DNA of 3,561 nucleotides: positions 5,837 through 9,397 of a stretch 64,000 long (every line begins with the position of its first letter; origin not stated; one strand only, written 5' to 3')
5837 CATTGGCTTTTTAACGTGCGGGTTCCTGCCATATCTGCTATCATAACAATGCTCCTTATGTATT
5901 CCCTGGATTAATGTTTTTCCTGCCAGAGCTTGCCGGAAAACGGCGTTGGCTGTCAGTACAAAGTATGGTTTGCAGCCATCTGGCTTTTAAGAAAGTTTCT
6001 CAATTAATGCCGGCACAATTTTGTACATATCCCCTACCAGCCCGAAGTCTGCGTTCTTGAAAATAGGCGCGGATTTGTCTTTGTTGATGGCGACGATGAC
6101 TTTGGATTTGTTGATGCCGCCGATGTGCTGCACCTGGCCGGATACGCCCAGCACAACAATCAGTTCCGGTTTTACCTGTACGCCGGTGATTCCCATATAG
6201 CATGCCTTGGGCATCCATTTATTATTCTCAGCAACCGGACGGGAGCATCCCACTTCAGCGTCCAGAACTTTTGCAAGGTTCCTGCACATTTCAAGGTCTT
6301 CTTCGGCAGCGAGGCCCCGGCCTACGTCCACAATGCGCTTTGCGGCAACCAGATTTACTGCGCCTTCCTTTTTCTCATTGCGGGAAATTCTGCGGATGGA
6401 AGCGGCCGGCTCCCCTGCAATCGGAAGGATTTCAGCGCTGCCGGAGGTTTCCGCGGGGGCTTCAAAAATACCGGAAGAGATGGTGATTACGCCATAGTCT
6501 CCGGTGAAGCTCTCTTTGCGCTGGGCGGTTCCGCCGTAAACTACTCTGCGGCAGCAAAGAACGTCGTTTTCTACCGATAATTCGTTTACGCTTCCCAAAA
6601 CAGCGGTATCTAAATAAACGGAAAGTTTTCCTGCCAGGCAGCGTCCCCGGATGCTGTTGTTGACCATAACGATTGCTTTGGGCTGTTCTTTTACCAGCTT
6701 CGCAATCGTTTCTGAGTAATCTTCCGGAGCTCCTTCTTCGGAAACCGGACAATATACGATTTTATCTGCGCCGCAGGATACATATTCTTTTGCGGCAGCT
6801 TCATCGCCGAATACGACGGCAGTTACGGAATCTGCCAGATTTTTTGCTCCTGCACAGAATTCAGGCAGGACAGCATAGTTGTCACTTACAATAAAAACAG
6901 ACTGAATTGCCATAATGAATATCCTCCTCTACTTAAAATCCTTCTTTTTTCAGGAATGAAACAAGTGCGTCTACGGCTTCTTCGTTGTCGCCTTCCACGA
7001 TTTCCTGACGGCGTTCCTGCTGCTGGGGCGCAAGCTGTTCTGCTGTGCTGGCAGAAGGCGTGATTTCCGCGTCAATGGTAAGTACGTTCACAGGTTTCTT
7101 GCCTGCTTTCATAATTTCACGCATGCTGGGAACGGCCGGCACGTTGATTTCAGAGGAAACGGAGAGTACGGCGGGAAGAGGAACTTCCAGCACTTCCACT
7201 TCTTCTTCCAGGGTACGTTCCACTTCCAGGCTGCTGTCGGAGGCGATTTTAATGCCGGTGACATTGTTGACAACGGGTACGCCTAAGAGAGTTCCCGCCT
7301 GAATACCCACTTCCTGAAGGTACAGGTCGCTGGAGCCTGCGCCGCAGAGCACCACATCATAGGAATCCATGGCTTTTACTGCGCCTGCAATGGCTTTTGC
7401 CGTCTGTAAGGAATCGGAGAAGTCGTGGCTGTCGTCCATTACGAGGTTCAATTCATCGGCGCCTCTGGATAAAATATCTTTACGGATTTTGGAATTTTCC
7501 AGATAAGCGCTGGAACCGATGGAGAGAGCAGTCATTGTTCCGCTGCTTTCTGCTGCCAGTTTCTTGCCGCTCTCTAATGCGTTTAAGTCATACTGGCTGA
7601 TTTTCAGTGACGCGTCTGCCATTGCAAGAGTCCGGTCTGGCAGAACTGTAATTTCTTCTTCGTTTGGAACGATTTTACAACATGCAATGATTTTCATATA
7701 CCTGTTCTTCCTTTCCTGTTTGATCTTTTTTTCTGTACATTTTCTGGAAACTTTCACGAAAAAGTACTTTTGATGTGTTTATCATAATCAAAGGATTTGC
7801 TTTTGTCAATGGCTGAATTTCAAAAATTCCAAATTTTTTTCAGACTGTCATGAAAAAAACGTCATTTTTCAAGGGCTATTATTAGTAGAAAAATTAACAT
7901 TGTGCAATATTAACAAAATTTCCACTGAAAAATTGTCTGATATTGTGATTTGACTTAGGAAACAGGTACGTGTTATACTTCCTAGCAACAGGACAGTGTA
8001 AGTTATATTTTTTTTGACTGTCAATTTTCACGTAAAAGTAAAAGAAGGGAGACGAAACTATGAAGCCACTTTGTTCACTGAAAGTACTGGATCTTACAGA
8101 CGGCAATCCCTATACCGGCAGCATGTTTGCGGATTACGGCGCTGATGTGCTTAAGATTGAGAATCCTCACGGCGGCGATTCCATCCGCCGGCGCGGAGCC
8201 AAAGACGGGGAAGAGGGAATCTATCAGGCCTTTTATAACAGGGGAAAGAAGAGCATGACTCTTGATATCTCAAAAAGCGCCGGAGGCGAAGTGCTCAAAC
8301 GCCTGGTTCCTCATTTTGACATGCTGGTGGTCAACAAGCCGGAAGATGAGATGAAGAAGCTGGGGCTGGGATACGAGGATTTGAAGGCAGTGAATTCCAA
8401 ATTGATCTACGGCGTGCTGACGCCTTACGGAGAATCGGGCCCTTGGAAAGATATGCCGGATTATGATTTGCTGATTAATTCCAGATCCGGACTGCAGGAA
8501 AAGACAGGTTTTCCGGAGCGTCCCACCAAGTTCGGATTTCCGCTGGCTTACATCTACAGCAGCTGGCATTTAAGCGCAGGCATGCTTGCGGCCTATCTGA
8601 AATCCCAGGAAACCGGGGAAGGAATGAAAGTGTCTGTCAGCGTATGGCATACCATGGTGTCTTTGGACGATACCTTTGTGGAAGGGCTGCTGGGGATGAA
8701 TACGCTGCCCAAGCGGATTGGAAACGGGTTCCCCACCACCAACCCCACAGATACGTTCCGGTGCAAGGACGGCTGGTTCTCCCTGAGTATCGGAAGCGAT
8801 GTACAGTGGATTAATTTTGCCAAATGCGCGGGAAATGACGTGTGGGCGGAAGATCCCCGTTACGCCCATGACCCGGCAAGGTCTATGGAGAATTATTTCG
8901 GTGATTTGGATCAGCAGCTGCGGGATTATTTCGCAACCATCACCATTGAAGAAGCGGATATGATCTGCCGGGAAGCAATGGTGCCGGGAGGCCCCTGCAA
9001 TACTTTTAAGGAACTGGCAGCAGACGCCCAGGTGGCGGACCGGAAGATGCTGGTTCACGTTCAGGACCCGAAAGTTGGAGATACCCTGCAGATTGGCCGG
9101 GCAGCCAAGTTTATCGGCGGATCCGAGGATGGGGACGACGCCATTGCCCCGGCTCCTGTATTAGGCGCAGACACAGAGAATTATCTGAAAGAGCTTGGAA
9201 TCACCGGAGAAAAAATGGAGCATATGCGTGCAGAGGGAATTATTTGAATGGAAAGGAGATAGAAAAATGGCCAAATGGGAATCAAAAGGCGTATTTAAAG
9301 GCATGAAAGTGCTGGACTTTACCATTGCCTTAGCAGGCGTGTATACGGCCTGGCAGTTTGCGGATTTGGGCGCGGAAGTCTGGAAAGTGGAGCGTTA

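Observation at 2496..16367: cai/fix-like acyl-CoA cluster in a Firmicute, fused with a Bcd/EtfBA module: candidate carnitine / gamma-butyrobetaine pathway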

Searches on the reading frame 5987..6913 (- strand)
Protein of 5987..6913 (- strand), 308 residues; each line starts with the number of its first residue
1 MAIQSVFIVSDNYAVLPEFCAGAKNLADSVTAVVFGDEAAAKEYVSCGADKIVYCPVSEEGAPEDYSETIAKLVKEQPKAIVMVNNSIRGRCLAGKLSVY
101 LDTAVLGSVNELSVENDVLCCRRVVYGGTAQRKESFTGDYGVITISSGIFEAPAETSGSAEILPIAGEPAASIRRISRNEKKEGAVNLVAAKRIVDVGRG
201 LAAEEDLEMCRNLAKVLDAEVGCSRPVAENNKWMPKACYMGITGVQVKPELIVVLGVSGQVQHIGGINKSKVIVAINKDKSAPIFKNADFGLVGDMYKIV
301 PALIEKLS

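Call 3: search_protein_families(library=pfam, proteins=[window:5987-6913:-])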
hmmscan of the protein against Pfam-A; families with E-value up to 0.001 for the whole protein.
window:5987-6913:- (308 aa): 2 families
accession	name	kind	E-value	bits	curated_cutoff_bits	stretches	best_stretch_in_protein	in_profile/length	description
PF00766.25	ETF_alpha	-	1.8e-26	92.3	27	1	188-268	2-81/81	Electron transfer flavoprotein FAD-binding domain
PF01012.27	ETF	-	1.4e-19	71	26.7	1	20-162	21-173/181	Electron transfer flavoprotein domain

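Call 4: search_protein_families(library=ncbifam, proteins=[window:5987-6913:-])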
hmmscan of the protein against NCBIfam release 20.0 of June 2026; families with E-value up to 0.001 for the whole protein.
window:5987-6913:- (308 aa): 5 families
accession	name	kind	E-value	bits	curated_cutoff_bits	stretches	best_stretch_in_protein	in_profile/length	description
NF008884.0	PRK11916.1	equivalog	5e-78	262.6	528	1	3-308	4-311/312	electron transfer flavoprotein subunit alpha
NF002889.0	PRK03363.1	equivalog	2.5e-71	240.6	549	1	4-307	5-311/313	electron transfer flavoprotein subunit alpha/FixB family protein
NF042970.1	AcrlCoAredClosAcrA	equivalog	1.6e-37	129.5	600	2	182-307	230-357/360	acryloyl-CoA reductase electron transfer subunit beta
NF038209.1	mft_etfA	equivalog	1.4e-32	113.3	240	1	31-307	26-302/303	mycofactocin-associated electron transfer flavoprotein alpha subunit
NF051845.1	EtFlavAlphaProt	equivalog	5.4e-21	75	600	1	24-306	122-398/406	electron transfer flavoprotein subunit alpha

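Call 87: search_solved_structures(query=window:5987-6913:-, max_evalue=1e-20)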
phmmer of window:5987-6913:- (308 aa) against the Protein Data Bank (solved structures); distinct sequences matched with E-value up to 1e-20: 14.
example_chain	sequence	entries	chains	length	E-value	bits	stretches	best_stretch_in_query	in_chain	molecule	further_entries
7koe_B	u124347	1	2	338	1.7e-33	119.4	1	31-307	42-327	Electron transfer flavoprotein, alpha subunit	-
7qh2_A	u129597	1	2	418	1.9e-33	119.2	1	31-305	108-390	Lactate dehydrogenase (NAD(+),ferredoxin) subunit LctC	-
5ow0_A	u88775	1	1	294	3.1e-33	118.5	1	67-307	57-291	Electron transfer flavoprotein, alpha subunit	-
1efp_A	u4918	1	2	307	3e-32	115.3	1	95-307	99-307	PROTEIN (ELECTRON TRANSFER FLAVOPROTEIN)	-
6fah_A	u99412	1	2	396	2.5e-31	112.3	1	23-307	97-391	Caffeyl-CoA reductase-Etf complex subunit CarE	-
5ol2_A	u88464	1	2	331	3.1e-31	112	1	23-308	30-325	Electron transfer flavoprotein large subunit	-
1efv_A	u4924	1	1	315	1.9e-29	106.1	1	62-306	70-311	ELECTRON TRANSFER FLAVOPROTEIN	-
1t9g_R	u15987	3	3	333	2e-29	106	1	62-306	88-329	Electron transfer flavoprotein alpha-subunit, mitochondrial | Electron transfer flavoprotein alpha-subunit, mitochondrial precursor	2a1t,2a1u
1o94_D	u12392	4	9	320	1.8e-23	86.5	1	25-303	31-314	ELECTRON TRANSFER FLAVOPROTEIN ALPHA-SUBUNIT | ELECTRON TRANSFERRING FLAVOPROTEIN ALPHA-SUBUNIT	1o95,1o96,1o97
4kpu_A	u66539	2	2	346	2.7e-23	85.9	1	25-307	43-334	Electron transfer flavoprotein alpha subunit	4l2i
3clu_D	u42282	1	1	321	5.3e-23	84.9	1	25-303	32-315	Electron transfer flavoprotein subunit alpha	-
3clt_D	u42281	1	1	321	1e-22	84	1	25-303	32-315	Electron transfer flavoprotein subunit alpha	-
3clr_D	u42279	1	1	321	1.5e-22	83.5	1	25-303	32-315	Electron transfer flavoprotein subunit alpha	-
3cls_D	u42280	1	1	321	2.9e-22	82.5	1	25-303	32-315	Electron transfer flavoprotein subunit alpha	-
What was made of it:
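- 5987..6913 (-): FixB/YdiR-type ETF large subunit. Equally distant from bifurcating and canonical solved ETFs, at 106-119 bits (call 87).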

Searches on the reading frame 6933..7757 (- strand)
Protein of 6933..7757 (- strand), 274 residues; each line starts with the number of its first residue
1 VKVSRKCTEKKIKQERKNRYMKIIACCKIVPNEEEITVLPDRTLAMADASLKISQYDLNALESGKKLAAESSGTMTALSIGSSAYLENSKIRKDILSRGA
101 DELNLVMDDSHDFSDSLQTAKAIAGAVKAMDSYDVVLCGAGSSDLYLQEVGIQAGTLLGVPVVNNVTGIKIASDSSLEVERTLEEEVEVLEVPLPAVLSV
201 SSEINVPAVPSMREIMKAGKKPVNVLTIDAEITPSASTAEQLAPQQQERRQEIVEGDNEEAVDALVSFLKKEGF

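Call 3: search_protein_families(library=pfam, proteins=[window:6933-7757:-])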
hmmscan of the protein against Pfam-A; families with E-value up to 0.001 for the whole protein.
window:6933-7757:- (274 aa): 1 family
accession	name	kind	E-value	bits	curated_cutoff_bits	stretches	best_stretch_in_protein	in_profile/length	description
PF01012.27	ETF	-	1e-33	117.1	26.7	1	46-229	6-179/181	Electron transfer flavoprotein domain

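Call 4: search_protein_families(library=ncbifam, proteins=[window:6933-7757:-])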
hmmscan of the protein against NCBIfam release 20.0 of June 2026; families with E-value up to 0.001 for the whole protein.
window:6933-7757:- (274 aa): 5 families
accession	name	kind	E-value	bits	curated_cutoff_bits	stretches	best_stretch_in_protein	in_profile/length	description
NF008998.0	PRK12342.1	equivalog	3e-84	282.4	338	1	21-272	1-252/254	electron transfer flavoprotein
NF002888.0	PRK03359.1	subfamily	2.5e-74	249.9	219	1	21-271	1-254/256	putative electron transfer flavoprotein FixA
NF040731.1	flavo_sub_EftB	exception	6.6e-32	110.9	445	1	22-272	1-257/260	electron transfer flavoprotein subunit beta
NF042971.1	AcrlCoAredClosAcrB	equivalog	9.5e-22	77.3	475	1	21-230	1-209/266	acryloyl-CoA reductase electron transfer subunit gamma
TIGR04503.1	mft_etfB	hypoth_equivalog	3.6e-16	59.4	200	1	45-230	22-217/290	mycofactocin-associated electron transfer flavoprotein beta subunit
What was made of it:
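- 6933..7697 (-): FixA/YdiQ-type ETF small subunit. NF002888 FixA subfamily 249.9 bits, above the 219 cut-off (call 4).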

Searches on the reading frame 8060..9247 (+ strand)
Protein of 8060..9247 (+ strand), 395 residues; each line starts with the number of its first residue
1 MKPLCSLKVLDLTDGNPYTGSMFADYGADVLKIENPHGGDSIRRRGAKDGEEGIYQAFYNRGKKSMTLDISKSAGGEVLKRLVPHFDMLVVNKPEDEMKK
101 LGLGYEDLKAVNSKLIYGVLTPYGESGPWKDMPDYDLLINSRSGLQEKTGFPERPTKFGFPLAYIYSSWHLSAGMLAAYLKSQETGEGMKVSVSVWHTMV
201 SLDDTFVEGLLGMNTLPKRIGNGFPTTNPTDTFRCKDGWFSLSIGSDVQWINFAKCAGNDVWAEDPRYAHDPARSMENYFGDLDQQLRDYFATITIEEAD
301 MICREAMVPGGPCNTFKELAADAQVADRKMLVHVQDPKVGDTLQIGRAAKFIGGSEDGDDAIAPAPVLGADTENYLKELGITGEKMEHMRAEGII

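Call 3: search_protein_families(library=pfam, proteins=[window:8060-9247:+])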
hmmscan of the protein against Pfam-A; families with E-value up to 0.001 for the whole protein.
window:8060-9247:+ (395 aa): 1 family
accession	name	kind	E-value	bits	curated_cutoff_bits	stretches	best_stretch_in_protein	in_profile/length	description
PF02515.22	CoA_transf_3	-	5.9e-85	286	23.3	1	7-372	4-366/366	CoA-transferase family III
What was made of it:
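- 8060..9247 (+): Family III CoA-transferase CT1, BbuB-like. Pfam CoA_transf_3 (call 3).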

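Call 4: search_protein_families(library=ncbifam, proteins=[window:8060-9247:+])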
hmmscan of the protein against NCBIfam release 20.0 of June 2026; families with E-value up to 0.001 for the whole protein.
window:8060-9247:+ (395 aa): 7 families
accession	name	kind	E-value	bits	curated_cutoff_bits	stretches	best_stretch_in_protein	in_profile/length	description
NF052585.1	SucGlutTfsCaiB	equivalog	2.8e-58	197.4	750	1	2-380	6-389/394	succinate--glutarate CoA-transferase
NF003809.0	PRK05398.1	subfamily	1.6e-48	165.3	442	2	2-202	3-207/416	formyl-CoA transferase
NF041294.1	Scnl_mescCoAtase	equivalog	3e-48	164.9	700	1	1-373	1-377/381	succinyl-CoA:mesaconate CoA-transferase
TIGR03253.1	oxalate_frc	equivalog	6.9e-46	156.8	504.2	2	2-202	2-206/416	formyl-CoA transferase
NF008511.0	PRK11430.1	equivalog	5.7e-41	140.9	522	1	3-334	9-341/381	CoA:oxalate CoA-transferase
NF002914.1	PRK03525.1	equivalog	1.7e-29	103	413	1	16-395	24-397/400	L-carnitine CoA-transferase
TIGR04253.1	mesacon_CoA_iso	equivalog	2.3e-16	59.8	725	1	16-392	17-397/403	2-methylfumaryl-CoA isomerase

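Call 28: search_solved_structures(query=window:8060-9247:+, max_evalue=1e-15)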
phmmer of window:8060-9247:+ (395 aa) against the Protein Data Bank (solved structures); distinct sequences matched with E-value up to 1e-15: 26.
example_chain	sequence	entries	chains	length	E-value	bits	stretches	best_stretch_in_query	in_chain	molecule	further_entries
10uh_A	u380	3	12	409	2.9e-45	158.4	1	3-395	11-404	Formyl-coenzyme a transferase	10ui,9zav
4ed9_A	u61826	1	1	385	2.6e-44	155.2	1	3-335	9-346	CAIB/BAIF family protein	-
9br6_A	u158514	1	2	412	1.2e-36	130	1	1-379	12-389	Succinate--hydroxymethylglutarate CoA-transferase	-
9br7_A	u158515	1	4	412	2.2e-36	129.1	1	1-379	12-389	Succinate--hydroxymethylglutarate CoA-transferase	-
1pqy_A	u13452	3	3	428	3.2e-36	128.6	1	3-202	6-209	Hypothetical protein yfdW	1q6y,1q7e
1pt5_A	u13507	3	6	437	3.5e-36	128.5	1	3-202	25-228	Hypothetical protein yfdW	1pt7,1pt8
4hl6_A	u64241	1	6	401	2.5e-35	125.7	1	4-333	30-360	Uncharacterized protein YfdE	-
3ubm_A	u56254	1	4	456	2e-30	109.5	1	2-202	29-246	Formyl-CoA:oxalate CoA-transferase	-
5yiy_A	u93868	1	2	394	1.1e-29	107.1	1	2-320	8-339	CoA transferase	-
9fn0_B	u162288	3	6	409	1.5e-29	106.6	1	15-388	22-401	Subunit of Benzylsuccinate CoA-transferase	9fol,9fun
5yit_A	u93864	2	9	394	1.6e-29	106.5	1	2-321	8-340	CoA transferase III | Uncharacterized protein Rv3272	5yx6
2vjq_A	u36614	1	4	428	3.1e-28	102.3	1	2-201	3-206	FORMYL-COENZYME A TRANSFERASE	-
1p5h_A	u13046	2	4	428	4e-28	102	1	2-201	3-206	Formyl-coenzyme A transferase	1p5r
2vjm_B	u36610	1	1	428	4.2e-28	101.9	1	2-201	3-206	FORMYL-COENZYME A TRANSFERASE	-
1vgq_A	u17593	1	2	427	5.4e-28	101.5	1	2-201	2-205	Formyl-coenzyme A transferase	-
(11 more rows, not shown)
